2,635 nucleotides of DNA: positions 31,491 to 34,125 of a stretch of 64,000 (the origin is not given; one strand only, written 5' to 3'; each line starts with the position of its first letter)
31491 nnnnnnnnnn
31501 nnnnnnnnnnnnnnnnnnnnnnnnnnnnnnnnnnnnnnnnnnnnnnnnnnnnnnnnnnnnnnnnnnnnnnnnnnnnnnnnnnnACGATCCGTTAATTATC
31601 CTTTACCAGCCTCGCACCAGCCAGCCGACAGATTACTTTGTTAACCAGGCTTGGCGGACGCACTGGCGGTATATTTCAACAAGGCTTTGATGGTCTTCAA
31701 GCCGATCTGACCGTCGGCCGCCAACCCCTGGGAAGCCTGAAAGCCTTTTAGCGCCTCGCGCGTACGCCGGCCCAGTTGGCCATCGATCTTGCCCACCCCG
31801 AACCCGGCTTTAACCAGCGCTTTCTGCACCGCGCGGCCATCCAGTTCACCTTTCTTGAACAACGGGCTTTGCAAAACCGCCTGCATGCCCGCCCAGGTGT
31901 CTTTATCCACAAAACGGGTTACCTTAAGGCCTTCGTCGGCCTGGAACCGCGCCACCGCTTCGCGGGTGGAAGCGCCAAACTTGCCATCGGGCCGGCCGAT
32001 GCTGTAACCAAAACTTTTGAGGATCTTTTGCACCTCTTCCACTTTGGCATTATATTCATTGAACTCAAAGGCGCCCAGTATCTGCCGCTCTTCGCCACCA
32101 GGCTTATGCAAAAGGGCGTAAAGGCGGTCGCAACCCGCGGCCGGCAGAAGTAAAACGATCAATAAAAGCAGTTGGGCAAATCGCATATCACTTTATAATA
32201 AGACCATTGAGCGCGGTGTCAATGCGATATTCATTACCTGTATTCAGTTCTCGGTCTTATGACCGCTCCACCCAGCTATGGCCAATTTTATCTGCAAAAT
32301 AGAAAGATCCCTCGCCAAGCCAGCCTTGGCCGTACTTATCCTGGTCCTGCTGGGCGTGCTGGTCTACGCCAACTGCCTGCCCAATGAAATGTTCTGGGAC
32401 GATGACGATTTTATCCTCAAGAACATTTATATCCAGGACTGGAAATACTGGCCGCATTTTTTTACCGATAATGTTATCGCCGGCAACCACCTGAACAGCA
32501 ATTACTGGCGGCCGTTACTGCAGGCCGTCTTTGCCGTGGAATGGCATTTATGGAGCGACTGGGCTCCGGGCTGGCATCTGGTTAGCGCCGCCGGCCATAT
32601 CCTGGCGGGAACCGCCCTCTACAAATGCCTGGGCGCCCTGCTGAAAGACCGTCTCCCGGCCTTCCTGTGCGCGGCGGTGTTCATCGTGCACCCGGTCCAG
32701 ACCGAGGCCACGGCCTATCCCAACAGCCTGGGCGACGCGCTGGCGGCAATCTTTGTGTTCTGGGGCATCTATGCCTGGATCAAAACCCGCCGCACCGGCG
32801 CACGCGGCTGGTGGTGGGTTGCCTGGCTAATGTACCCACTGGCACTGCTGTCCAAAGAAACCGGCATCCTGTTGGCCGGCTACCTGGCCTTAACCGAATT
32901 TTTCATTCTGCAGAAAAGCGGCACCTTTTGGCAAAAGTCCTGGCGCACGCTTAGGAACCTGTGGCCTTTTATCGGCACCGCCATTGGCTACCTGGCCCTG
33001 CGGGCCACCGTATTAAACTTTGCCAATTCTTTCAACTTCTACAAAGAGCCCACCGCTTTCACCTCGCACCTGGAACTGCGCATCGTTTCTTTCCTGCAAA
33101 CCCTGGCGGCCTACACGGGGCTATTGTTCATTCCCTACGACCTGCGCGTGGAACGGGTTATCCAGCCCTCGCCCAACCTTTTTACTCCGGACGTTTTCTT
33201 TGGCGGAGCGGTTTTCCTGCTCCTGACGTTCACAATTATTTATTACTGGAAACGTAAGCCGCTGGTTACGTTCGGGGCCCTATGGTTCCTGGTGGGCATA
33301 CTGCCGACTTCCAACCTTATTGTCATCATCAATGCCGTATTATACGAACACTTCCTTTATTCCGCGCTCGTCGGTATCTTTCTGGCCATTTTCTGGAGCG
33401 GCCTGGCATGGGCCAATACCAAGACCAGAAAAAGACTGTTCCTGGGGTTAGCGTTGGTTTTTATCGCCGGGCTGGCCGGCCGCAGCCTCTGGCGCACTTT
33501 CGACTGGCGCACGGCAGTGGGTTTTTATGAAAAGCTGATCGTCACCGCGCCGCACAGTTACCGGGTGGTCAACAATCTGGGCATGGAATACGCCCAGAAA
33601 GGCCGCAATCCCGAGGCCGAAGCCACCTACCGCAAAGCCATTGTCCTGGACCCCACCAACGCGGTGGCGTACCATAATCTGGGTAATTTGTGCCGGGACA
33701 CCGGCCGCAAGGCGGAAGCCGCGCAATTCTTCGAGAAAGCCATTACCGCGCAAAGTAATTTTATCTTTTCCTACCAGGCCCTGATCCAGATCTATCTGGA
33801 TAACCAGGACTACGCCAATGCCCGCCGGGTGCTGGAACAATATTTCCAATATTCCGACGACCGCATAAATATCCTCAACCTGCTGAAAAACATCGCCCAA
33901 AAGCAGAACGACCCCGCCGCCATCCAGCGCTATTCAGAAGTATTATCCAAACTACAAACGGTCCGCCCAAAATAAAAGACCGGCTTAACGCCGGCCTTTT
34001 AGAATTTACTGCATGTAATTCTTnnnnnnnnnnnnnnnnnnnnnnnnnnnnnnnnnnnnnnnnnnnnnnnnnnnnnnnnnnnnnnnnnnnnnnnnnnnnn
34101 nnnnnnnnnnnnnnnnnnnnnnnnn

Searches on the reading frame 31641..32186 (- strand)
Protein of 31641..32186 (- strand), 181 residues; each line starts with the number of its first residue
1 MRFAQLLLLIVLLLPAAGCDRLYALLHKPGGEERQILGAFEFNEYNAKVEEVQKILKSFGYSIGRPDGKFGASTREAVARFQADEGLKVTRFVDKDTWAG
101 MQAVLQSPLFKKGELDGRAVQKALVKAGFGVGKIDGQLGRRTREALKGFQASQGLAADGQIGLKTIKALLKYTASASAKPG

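Call 29: search_protein_families(library=pfam, proteins=[window:31641-32186:-], max_evalue=0.0001)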
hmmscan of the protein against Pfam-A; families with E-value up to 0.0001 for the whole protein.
window:31641-32186:- (181 aa): 3 families
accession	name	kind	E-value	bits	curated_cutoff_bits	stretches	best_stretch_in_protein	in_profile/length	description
PF01471.23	PG_binding_1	-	1.4e-31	108.9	23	2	47-99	3-55/57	Putative peptidoglycan binding domain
PF09374.15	PG_binding_3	-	5.5e-10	39.7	24.6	0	52-86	6-40/76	Predicted Peptidoglycan domain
PF08823.16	PG_binding_2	-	1.6e-08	35.1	21.1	0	48-85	17-54/74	Putative peptidoglycan binding domain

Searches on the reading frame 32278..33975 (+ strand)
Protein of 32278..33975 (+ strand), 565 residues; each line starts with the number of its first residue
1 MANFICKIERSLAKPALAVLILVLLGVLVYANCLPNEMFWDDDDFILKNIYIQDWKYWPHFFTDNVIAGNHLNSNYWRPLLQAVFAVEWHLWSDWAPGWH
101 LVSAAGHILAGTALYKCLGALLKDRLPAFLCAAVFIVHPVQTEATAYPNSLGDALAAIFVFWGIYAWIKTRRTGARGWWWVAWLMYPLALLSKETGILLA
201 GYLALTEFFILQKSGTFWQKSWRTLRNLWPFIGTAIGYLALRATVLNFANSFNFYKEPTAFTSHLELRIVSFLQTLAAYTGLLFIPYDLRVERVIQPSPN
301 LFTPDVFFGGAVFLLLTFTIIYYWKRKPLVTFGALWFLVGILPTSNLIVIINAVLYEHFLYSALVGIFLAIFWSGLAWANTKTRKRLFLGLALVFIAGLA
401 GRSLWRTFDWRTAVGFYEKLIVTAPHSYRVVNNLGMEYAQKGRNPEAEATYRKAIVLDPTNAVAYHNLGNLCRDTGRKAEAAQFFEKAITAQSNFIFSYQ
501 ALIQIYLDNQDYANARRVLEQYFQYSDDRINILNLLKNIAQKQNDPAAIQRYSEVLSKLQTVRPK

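Call 29: search_protein_families(library=pfam, proteins=[window:32278-33975:+], max_evalue=0.0001)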
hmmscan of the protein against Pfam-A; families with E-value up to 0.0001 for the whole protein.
window:32278-33975:+ (565 aa): 12 families
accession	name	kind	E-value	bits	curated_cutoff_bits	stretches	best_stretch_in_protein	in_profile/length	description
PF07719.23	TPR_2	-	1.1e-15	56.7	27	0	463-491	2-30/34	Tetratricopeptide repeat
PF13181.12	TPR_8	-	2.1e-14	52.8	25.7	1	464-494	3-33/34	Tetratricopeptide repeat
PF00515.34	TPR_1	-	1.9e-13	50.1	27.8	2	432-461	5-34/34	Tetratricopeptide repeat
PF13432.12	TPR_16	-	5.6e-12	46.3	32.7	1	434-492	3-61/65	Tetratricopeptide repeat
PF13431.12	TPR_17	-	6.7e-12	45.1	24.4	1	451-481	2-32/34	Tetratricopeptide repeat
PF13428.12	TPR_14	-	6.9e-11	42.2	23.5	0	434-471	7-44/44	Tetratricopeptide repeat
PF13176.12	TPR_7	-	1.3e-10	40.9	27.9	0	464-490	1-29/36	Tetratricopeptide repeat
PF13424.12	TPR_12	-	8.8e-10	39.1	30.1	1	432-491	7-74/77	Tetratricopeptide repeat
PF13414.12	TPR_11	-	4.8e-09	36.2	26.8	1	436-471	2-37/42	TPR repeat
PF23914.1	TPR_CcmH_CycH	-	2.2e-08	34.5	42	1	452-561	40-153/158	Cytochrome c-type biogenesis protein H TPR domain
PF14559.12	TPR_19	-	6.6e-08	33.2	25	0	440-502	3-64/68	Tetratricopeptide repeat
PF13374.12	TPR_10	-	1.3e-07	31.8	27.5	0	462-490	2-30/42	Tetratricopeptide repeat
